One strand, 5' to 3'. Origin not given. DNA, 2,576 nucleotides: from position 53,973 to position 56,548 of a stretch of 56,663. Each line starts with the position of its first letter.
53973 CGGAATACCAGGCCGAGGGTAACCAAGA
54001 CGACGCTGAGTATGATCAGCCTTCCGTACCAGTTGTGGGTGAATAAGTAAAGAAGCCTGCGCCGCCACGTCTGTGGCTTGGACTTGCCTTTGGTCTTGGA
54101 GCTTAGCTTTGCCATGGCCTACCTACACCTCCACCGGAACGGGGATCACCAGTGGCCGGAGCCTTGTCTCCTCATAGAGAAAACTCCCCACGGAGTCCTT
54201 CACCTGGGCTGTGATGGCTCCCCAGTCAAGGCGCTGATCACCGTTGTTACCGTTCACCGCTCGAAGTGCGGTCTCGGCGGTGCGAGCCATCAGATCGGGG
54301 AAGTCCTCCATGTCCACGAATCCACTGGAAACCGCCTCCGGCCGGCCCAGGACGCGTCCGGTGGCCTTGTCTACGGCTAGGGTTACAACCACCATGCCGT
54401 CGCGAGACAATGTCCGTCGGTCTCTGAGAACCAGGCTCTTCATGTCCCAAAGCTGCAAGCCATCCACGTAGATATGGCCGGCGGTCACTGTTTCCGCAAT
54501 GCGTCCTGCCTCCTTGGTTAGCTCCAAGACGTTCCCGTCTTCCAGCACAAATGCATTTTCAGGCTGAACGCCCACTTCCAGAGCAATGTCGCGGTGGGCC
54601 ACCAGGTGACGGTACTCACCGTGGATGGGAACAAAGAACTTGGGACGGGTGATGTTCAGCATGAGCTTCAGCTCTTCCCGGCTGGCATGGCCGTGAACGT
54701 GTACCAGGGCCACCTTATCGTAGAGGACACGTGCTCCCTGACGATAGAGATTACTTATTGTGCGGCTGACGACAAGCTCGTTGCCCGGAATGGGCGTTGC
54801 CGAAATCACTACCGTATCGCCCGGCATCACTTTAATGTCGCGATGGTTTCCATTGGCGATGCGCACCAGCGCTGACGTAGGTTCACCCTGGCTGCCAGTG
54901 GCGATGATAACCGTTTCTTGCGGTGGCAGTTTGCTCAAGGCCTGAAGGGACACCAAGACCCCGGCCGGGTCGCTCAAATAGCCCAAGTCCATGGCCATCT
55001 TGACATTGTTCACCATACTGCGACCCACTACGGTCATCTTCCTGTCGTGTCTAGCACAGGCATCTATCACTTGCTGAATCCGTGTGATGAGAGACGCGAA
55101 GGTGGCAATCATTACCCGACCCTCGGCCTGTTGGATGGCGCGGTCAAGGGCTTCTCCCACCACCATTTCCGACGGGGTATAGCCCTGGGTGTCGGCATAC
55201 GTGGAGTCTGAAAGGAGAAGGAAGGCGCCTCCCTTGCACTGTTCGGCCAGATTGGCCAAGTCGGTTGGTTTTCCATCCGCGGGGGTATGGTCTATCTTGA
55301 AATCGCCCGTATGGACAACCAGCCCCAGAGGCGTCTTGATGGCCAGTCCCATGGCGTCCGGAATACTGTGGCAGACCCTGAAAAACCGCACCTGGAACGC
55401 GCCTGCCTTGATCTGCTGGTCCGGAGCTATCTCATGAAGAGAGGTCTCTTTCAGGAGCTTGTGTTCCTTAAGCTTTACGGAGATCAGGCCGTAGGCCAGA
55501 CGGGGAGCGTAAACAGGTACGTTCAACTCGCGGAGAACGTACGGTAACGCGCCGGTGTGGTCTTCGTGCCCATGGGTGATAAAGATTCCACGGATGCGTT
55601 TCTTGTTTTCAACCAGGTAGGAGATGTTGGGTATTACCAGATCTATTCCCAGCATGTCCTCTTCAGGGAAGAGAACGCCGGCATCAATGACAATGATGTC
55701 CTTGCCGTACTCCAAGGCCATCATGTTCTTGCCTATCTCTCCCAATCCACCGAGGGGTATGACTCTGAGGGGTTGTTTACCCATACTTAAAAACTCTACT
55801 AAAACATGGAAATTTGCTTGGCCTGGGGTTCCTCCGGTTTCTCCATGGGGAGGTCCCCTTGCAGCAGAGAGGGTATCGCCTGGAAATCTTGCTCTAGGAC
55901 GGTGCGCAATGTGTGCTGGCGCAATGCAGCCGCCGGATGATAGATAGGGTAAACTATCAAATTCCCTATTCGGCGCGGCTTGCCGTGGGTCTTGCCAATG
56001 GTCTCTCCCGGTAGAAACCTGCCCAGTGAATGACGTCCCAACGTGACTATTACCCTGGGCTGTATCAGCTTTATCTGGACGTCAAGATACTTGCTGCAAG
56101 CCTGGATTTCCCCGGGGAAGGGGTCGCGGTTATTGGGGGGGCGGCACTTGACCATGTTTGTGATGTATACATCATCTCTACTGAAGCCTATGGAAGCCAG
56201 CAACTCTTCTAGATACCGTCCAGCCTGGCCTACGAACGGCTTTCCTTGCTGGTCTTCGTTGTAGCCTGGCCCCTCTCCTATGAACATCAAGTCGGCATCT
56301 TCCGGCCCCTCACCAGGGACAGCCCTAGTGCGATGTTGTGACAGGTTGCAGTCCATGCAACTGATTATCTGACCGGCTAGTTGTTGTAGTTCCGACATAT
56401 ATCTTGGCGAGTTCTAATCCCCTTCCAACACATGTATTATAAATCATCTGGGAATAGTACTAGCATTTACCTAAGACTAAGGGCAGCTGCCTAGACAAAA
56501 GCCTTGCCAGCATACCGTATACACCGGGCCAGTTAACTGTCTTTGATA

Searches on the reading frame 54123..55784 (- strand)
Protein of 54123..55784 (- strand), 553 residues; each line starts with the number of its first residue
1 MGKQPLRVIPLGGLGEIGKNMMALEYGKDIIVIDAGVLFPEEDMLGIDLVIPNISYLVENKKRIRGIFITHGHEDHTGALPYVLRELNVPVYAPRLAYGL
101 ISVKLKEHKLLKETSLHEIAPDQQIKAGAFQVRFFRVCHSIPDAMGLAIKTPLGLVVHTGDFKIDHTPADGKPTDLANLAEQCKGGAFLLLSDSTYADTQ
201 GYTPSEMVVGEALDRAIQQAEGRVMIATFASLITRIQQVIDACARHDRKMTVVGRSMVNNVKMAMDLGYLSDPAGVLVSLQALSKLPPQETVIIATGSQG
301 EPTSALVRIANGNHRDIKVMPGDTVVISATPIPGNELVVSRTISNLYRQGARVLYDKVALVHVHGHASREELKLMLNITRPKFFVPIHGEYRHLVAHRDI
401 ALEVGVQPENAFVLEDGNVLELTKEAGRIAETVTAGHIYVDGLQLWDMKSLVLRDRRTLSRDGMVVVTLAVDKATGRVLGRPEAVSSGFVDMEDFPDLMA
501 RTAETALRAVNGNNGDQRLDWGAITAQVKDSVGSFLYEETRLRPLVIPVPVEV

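Call 31: search_protein_families(library=pfam, proteins=[window:54123-55784:-])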
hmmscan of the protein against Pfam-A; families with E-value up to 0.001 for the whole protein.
window:54123-55784:- (553 aa): 5 families
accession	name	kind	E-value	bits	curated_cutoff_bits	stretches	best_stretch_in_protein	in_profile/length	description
PF22505.1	RNase_J_b_CASP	-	7.8e-47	158.6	27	1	221-346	1-126/126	Ribonuclease J, beta-CASP domain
PF17770.6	RNase_J_C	-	1.8e-23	83.9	23.8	1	452-553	1-102/102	Ribonuclease J C-terminal domain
PF12706.13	Lactamase_B_2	-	4.9e-13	49.6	27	1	57-226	24-196/200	Beta-lactamase superfamily domain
PF00753.33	Lactamase_B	-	7.8e-12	46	22.7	1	18-112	5-92/196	Metallo-beta-lactamase superfamily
PF07521.17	RMMBL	-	1.6e-11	44.4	21.6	1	361-401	12-52/63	Zn-dependent metallo-hydrolase RNA specificity domain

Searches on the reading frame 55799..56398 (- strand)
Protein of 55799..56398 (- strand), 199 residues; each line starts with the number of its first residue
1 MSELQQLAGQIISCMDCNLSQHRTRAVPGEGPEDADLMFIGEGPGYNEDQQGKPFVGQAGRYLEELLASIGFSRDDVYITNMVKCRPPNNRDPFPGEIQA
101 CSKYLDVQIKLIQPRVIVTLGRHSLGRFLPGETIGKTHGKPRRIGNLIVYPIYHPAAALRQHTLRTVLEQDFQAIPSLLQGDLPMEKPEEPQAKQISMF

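Call 31: search_protein_families(library=pfam, proteins=[window:55799-56398:-])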
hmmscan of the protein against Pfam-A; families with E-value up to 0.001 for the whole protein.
window:55799-56398:- (199 aa): 1 family
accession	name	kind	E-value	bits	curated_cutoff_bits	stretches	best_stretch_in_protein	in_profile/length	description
PF03167.25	UDG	-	1.6e-35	122.7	24.3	1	28-165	1-128/141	Uracil DNA glycosylase superfamily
